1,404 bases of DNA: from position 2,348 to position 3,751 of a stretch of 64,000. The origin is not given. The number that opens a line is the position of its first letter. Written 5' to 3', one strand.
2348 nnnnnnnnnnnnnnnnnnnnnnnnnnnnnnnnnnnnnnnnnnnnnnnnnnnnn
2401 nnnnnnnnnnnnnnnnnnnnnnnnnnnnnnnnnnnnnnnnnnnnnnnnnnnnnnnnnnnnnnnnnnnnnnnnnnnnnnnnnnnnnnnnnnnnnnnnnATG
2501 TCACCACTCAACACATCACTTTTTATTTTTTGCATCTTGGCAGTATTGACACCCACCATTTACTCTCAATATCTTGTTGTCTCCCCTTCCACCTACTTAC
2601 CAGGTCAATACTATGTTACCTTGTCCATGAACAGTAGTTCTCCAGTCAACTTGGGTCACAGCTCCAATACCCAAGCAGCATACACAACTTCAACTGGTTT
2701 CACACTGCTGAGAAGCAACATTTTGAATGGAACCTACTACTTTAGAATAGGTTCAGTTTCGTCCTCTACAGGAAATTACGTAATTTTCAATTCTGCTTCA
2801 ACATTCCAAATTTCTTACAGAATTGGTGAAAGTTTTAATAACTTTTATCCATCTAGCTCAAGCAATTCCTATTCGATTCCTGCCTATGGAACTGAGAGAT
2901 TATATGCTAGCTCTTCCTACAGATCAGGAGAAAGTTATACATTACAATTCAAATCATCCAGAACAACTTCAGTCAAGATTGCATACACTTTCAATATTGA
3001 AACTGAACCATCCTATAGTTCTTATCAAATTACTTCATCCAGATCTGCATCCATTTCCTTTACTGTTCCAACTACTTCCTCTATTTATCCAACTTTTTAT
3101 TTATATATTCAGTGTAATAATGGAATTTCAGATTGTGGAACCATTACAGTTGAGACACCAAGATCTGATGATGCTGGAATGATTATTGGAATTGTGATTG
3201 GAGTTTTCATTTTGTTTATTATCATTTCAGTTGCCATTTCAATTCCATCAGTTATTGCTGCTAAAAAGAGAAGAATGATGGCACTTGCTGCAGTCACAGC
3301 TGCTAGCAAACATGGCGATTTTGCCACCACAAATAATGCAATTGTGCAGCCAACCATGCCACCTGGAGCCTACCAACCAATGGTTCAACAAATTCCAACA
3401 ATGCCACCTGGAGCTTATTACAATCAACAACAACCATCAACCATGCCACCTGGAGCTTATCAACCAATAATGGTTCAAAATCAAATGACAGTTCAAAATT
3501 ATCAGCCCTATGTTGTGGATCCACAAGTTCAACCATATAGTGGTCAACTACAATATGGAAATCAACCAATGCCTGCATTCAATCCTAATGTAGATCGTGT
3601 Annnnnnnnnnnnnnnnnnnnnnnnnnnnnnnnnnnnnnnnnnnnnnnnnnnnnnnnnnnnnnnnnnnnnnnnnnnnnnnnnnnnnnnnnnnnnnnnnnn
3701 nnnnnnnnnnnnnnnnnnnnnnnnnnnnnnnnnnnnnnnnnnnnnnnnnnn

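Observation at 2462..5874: Tandem pair of paralogous S/T/Y-rich single-pass membrane proteins sharing a conserved juxtamembrane and C-terminal tail motif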

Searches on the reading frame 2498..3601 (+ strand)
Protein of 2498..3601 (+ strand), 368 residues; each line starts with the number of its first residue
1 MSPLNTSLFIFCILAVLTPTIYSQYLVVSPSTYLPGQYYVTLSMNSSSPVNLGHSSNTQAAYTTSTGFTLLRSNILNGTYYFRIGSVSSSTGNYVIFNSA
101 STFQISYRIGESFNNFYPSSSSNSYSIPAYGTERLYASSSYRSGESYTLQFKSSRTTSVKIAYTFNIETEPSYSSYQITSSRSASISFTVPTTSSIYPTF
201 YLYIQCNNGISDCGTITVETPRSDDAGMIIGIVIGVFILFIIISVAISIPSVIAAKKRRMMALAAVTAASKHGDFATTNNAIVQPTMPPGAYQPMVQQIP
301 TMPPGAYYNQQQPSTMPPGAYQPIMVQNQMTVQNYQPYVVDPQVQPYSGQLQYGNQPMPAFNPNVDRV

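Call 6: list_cluster_members(proteins=[window:2498-3601:+, window:4609-5871:+, window:600-1502:+, window:8028-8693:+])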
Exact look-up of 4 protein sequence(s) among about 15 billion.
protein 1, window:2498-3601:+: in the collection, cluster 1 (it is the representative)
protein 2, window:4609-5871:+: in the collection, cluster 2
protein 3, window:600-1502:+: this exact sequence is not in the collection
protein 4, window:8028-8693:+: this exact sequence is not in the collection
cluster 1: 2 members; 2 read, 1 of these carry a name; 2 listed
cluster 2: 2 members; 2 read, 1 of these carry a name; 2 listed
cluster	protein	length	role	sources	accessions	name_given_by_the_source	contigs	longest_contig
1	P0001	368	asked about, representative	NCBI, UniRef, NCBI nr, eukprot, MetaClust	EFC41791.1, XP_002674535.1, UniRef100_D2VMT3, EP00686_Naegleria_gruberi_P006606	predicted protein [Naegleria gruberi] | Predicted protein n=1 Tax=Naegleria gruberi TaxID=5762 RepID=D2VMT3_NAEGR | uncharacterized protein NAEGRDRAFT_70251 [Naegleria gruberi]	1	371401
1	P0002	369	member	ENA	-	-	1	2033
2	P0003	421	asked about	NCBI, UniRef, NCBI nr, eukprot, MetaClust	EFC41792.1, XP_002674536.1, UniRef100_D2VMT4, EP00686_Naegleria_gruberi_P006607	hypothetical protein NAEGRDRAFT_58704 [Naegleria gruberi] | Uncharacterized protein n=1 Tax=Naegleria gruberi TaxID=5762 RepID=D2VMT4_NAEGR | uncharacterized protein NAEGRDRAFT_58704 [Naegleria gruberi]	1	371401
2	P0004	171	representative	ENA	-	-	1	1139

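Call 7: search_protein_families(library=pfam, proteins=[window:2498-3601:+], max_evalue=0.1)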
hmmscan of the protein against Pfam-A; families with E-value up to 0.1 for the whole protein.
window:2498-3601:+ (368 aa): 2 families
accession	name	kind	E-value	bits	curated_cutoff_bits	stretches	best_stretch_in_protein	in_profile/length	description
PF07703.20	A2M_BRD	-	0.012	16.4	22.7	1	139-219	8-92/140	Alpha-2-macroglobulin bait region domain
PF24574.2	Nm-ACP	-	0.012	16.3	27.5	0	48-81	42-75/95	ACP-like domain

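Call 9: find_homologous_proteins(query=window:2498-3601:+, max_evalue=1)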
Query window:2498-3601:+ (368 aa): 1 proteins with E <= 1 among 3097 candidates.
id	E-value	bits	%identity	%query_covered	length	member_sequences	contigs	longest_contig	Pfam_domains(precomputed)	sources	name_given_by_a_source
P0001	6.9e-233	790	100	100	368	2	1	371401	-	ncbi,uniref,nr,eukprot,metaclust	ncbi:predicted protein [Naegleria gruberi]|uniref:Predicted protein n=1 Tax=Naegleria gruberi TaxID=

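Call 20: predict_structure(alignment_id=A1)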
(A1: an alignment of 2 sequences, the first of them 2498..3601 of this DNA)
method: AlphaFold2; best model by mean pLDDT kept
length: 368 residues; sequences in the alignment: 2
mean_pLDDT: 41.2   pTM: 0.30
mean pLDDT of the five models: 41.2, 35.7, 35.5, 35.0, 34.0
residues with pLDDT >= 90: 0; 70-90: 15; 50-70: 99; < 50: 254
segments of 3 or more residues with pLDDT < 50: 1-5, 17-123, 128-134, 136-140, 194-196, 209-211, 221-228, 256-259, 262-264, 266-368
pLDDT, mean of each block of 10 residues (from residue 1): 48 47 26 27 27 24 28 29 30 26 26 33 48 47 62 68 58 64 63 52 57 57 50 73 69 49 48 31 28 27 28 28 27 27 27 31 32
secondary structure, 60 per line:
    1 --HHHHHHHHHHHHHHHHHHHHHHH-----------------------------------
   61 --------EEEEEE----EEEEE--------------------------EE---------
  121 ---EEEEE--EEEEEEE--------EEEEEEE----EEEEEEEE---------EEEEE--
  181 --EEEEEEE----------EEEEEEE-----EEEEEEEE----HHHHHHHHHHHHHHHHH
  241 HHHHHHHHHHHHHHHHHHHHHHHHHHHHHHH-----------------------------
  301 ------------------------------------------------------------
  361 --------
elements in order: H3-25 E69-74 E79-83 E124-128 E131-137 E146-152 E157-164 E174-178 E183-189 E200-206 E212-219 H224-271

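Call 26: search_protein_representatives(alignment_id=A1)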
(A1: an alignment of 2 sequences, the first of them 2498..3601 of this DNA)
Query: 2 sequences, 438 profile positions. Proteins with E-value up to 0.001 (for the whole library): 12; up to 1e-10: 4; up to 1e-30: 2. The best 12 are listed.
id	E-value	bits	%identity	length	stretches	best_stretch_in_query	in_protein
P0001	1.6e-182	623.7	-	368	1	1-438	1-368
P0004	1.9e-72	260.9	-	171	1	1-166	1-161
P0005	2.9e-28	115.3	-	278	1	30-283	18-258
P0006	7.8e-11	57.9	-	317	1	102-412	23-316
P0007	2.5e-07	46.4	-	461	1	25-438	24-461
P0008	8.3e-07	44.6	-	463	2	15-393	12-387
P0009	9.5e-07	44.4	-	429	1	38-252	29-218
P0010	3.2e-06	42.7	-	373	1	64-378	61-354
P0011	3.3e-04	36.1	-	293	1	118-295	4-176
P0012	5.3e-04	35.4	-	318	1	245-432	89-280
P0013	5.6e-04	35.3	-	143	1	250-338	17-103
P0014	6.2e-04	35.2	-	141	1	248-340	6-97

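Call 29: find_homologous_proteins(query=A2, max_evalue=0.01)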
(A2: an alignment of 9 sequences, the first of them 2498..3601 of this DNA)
Query A2 (9 sequences) (368 aa, profile of the alignment): 2 proteins with E <= 0.01 among 8000 candidates.
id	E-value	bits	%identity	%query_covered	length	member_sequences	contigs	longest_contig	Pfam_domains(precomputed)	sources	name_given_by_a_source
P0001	6.2e-102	360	100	100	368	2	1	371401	-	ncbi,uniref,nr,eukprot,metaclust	ncbi:predicted protein [Naegleria gruberi]|uniref:Predicted protein n=1 Tax=Naegleria gruberi TaxID=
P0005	6.2e-76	274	25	14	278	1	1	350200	-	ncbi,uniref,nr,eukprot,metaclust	ncbi:predicted protein [Naegleria gruberi]|uniref:Predicted protein n=1 Tax=Naegleria gruberi TaxID=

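Call 30: list_cluster_members(proteins=[P0005, P0006, P0007, P0008, P0009, P0010, P0011, P0012, P0013, P0014])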
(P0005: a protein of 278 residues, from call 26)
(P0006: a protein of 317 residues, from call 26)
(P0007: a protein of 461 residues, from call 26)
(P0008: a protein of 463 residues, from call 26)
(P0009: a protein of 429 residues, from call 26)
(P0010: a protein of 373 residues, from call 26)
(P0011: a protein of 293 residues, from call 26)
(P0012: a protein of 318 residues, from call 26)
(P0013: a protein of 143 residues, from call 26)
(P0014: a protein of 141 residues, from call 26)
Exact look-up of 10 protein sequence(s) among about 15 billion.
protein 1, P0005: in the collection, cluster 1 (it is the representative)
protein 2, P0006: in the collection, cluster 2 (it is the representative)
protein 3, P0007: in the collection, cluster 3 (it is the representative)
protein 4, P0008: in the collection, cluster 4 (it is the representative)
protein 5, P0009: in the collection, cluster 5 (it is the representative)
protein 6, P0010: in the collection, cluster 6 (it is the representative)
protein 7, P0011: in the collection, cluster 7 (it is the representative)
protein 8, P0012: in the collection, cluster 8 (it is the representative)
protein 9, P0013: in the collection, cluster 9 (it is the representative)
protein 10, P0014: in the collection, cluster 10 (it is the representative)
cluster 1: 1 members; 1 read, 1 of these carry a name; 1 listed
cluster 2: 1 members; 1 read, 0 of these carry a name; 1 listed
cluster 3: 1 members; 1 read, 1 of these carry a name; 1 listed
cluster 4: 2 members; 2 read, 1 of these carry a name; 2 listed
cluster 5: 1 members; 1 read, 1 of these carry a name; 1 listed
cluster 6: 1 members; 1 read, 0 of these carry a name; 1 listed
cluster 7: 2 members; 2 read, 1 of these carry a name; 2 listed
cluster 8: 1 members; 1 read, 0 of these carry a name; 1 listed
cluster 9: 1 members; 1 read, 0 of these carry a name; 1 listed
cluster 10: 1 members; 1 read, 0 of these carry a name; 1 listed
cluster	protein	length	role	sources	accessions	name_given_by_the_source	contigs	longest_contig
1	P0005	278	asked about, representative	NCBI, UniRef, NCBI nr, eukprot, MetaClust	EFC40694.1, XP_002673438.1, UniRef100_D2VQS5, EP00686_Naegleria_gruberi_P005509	predicted protein [Naegleria gruberi] | Predicted protein n=1 Tax=Naegleria gruberi TaxID=5762 RepID=D2VQS5_NAEGR | uncharacterized protein NAEGRDRAFT_71330 [Naegleria gruberi]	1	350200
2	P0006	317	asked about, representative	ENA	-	-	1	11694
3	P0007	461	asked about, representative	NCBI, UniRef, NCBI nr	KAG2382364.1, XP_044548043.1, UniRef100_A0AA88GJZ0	hypothetical protein C9374_005566 [Naegleria lovaniensis] | Uncharacterized protein n=1 Tax=Naegleria lovaniensis TaxID=51637 RepID=A0AA88GJZ0_NAELO | uncharacterized protein C9374_005566 [Naegleria lovaniensis]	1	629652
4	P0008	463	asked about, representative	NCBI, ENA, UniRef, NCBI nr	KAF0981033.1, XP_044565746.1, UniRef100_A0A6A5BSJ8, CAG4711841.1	hypothetical protein FDP41_012821 [Naegleria fowleri] | Uncharacterized protein n=1 Tax=Naegleria fowleri TaxID=5763 RepID=A0A6A5BSJ8_NAEFO | uncharacterized protein FDP41_012821 [Naegleria fowleri]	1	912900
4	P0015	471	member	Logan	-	-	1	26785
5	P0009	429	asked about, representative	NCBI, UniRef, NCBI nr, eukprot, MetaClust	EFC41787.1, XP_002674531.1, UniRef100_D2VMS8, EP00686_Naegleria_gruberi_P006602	predicted protein [Naegleria gruberi] | Predicted protein n=1 Tax=Naegleria gruberi TaxID=5762 RepID=D2VMS8_NAEGR | uncharacterized protein NAEGRDRAFT_70246 [Naegleria gruberi]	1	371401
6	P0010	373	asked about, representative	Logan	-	-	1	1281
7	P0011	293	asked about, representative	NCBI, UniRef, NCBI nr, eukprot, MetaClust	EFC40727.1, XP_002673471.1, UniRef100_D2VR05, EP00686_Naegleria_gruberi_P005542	predicted protein [Naegleria gruberi] | Predicted protein n=1 Tax=Naegleria gruberi TaxID=5762 RepID=D2VR05_NAEGR | uncharacterized protein NAEGRDRAFT_71414 [Naegleria gruberi]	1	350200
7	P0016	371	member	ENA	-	-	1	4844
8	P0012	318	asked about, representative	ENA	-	-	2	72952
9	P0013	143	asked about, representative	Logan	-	-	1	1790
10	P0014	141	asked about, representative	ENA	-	-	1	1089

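Call 31: find_encoding_contigs(protein=window:2498-3601:+, flank=10000, max_places=4)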
Protein window:2498-3601:+ (368 aa): no gene with exactly this product is on record in the collection.

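Call 33: find_encoding_contigs(protein=P0008, flank=10000, max_places=4)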
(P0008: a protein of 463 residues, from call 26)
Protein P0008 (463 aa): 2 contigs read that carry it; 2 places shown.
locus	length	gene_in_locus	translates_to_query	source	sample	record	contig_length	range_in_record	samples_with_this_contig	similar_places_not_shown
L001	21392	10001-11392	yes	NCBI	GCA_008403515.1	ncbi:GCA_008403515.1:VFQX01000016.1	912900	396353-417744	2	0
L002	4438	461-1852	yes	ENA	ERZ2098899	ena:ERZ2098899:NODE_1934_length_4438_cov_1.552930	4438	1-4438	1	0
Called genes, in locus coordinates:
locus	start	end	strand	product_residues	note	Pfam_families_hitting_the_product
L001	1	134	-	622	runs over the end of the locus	PF00445:Ribonuclease_T2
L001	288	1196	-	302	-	-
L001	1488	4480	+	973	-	PF00632:HECT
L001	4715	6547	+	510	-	PF13091:PLDc_2, PF00614:PLDc (weak), PF13918:PLDc_3, PF13091:PLDc_2 (weak)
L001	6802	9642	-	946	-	-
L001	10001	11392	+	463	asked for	-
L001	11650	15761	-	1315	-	PF25390:WD40_RLD, PF13540:RCC1_2 (faint)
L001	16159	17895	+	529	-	PF02074:Peptidase_M32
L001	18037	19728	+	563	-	PF23613:ELP3_N, PF04055:Radical_SAM, PF00583:Acetyltransf_1 (faint), PF16199:Radical_SAM_C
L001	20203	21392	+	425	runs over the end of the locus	PF00089:Trypsin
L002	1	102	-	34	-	?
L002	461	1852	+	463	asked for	-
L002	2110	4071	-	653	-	-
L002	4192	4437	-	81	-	?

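Call 34: find_encoding_contigs(protein=P0006, flank=10000, max_places=4)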
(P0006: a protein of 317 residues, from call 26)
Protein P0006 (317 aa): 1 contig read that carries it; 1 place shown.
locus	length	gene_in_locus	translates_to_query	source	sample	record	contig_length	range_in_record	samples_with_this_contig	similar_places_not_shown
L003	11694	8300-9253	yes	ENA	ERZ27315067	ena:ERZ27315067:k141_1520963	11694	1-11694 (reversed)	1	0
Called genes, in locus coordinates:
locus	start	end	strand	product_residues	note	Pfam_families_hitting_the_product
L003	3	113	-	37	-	?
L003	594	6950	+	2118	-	PF01909:NTP_transf_2 (faint), PF22600:MTPAP-like_central, PF03828:PAP_assoc, PF17216:Rrp44_CSD1 (faint), PF17849:OB_Dis3, PF00773:RNB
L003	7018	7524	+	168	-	PF10021:PARG_cat_microb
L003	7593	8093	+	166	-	-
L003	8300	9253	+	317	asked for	-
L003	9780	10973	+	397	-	-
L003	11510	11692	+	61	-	?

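Call 41: find_encoding_contigs(protein=P0007, flank=10000, max_places=3)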
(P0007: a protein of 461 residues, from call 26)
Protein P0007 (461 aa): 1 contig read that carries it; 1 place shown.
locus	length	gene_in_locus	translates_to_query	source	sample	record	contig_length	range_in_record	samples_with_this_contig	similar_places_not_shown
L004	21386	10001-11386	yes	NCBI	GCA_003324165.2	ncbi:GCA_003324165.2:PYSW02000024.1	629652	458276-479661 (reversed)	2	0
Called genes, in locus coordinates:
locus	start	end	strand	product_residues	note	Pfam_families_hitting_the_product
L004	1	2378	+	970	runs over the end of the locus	PF00632:HECT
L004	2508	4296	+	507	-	PF13091:PLDc_2, PF00614:PLDc (weak), PF13918:PLDc_3, PF13091:PLDc_2 (weak)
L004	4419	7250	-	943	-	-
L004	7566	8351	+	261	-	-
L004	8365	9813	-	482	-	PF23310:TPR_27 (faint), PF08238:Sel1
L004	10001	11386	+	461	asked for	-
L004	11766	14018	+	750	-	-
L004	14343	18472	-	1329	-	PF25390:WD40_RLD, PF00415:RCC1 (weak), PF13540:RCC1_2 (faint)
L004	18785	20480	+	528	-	PF02074:Peptidase_M32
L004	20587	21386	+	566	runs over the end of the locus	PF23613:ELP3_N, PF04055:Radical_SAM, PF00583:Acetyltransf_1 (faint), PF16199:Radical_SAM_C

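Call 65: find_encoding_contigs(protein=P0002, flank=3000, max_places=3)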
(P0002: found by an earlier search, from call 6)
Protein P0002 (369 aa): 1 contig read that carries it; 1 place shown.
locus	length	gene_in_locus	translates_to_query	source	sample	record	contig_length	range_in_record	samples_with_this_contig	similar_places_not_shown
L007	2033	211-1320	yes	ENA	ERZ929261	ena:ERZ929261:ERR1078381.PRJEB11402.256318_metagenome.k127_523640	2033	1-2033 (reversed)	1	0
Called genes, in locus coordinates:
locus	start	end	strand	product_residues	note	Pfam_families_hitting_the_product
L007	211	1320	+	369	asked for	-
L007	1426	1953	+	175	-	-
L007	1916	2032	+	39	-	?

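Call 66: find_encoding_contigs(protein=P0010, flank=3000, max_places=3)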
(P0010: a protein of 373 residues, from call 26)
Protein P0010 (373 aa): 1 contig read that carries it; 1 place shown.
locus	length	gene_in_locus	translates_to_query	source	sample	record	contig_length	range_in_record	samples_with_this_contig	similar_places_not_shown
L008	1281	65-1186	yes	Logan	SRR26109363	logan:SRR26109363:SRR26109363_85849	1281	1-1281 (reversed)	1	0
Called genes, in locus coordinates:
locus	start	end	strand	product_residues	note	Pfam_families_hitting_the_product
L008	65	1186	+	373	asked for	-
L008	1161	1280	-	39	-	?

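Call 74: find_encoding_contigs(protein=P0005, flank=5000, max_places=3)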
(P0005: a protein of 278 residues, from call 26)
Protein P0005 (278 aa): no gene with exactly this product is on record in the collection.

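Call 75: find_encoding_contigs(protein=P0009, flank=10000, max_places=3)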
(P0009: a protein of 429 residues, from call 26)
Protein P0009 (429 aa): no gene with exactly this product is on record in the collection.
